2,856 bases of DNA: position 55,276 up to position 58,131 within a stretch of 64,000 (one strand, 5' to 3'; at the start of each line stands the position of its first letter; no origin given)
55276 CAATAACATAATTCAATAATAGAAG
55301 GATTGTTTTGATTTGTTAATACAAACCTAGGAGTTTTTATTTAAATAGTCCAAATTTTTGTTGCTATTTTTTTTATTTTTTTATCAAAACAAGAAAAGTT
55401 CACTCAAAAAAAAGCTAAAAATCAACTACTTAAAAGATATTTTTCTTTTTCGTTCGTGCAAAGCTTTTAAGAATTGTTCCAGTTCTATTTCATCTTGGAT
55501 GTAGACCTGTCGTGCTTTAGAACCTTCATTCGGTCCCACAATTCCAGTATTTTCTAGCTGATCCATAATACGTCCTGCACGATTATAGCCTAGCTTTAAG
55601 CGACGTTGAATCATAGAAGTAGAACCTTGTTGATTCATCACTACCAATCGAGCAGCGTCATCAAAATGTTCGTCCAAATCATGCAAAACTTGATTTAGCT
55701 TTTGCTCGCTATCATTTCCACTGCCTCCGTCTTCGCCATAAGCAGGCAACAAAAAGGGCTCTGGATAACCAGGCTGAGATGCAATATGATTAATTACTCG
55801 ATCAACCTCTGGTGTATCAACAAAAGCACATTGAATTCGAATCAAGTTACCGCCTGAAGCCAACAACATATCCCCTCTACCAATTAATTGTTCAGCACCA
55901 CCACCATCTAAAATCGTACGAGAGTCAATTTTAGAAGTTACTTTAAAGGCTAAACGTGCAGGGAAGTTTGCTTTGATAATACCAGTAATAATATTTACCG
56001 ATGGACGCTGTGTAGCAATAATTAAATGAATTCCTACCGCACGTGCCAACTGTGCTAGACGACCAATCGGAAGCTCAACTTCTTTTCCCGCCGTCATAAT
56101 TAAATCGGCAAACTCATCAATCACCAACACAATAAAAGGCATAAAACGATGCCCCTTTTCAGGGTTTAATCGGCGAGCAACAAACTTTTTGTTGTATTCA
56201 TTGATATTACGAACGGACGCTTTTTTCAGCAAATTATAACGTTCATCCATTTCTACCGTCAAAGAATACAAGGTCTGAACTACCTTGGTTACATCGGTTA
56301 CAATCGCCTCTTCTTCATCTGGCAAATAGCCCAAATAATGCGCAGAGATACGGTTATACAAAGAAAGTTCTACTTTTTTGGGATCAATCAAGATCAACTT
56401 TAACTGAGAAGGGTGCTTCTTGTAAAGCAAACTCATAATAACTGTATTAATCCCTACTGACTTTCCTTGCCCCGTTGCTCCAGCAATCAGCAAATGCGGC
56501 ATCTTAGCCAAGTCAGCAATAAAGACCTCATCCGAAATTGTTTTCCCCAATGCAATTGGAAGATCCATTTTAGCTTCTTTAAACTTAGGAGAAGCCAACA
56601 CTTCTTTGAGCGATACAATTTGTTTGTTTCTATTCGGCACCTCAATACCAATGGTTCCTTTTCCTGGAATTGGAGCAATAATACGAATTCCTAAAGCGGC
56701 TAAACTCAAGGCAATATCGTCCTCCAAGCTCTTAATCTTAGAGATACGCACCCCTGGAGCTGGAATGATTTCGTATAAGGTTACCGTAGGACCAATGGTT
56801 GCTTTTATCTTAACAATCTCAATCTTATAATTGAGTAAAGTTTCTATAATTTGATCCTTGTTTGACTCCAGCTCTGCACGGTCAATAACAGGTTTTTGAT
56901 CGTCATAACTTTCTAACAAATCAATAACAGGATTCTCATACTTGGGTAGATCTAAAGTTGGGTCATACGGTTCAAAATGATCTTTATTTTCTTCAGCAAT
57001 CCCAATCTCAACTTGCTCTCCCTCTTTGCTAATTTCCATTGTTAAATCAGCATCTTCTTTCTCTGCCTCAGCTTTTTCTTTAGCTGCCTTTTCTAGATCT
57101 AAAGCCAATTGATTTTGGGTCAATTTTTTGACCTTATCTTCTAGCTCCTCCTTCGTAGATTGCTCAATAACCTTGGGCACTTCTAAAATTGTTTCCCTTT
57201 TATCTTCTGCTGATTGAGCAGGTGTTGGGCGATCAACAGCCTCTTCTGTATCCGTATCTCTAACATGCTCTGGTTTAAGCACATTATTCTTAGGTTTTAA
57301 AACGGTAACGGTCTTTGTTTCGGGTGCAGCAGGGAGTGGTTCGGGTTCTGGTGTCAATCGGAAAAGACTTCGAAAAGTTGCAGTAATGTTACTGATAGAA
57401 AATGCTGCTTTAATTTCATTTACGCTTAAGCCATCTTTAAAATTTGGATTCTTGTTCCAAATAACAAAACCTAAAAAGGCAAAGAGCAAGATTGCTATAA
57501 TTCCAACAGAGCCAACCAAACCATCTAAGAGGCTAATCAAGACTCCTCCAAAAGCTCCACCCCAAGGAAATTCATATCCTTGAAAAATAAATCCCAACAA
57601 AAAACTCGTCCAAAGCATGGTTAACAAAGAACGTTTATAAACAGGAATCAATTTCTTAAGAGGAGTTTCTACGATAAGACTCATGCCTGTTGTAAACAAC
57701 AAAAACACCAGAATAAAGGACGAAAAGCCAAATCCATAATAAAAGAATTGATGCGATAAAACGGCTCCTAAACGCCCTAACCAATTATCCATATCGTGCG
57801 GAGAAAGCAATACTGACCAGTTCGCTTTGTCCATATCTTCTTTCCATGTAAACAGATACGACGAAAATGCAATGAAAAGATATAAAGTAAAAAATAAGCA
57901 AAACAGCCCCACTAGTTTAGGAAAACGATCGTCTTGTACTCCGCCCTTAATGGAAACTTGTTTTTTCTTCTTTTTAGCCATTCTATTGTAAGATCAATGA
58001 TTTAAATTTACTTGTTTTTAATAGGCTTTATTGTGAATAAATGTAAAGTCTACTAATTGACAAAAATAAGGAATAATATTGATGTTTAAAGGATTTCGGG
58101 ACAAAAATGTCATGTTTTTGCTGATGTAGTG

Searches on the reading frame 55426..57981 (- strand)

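Call 88: search_protein_families(library=pfam, proteins=[window:55426-57981:-], max_evalue=0.00001)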
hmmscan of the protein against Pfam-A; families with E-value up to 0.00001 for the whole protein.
window:55426-57981:- (851 aa): 4 families
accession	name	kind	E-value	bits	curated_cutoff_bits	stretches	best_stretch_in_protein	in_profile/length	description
PF01580.24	FtsK_SpoIIIE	-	1.6e-57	194.9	24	1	458-662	2-221/221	FtsK/SpoIIIE family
PF17854.6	FtsK_alpha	-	1.6e-29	102.5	22.9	1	351-450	2-101/101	FtsK alpha domain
PF09397.16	FtsK_gamma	-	3.8e-27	94.2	30.6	1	768-828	2-62/63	Ftsk gamma domain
PF13491.11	FtsK_4TM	-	8.2e-15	55.3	23.1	1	23-170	7-152/171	4TM region of DNA translocase FtsK/SpoIIIE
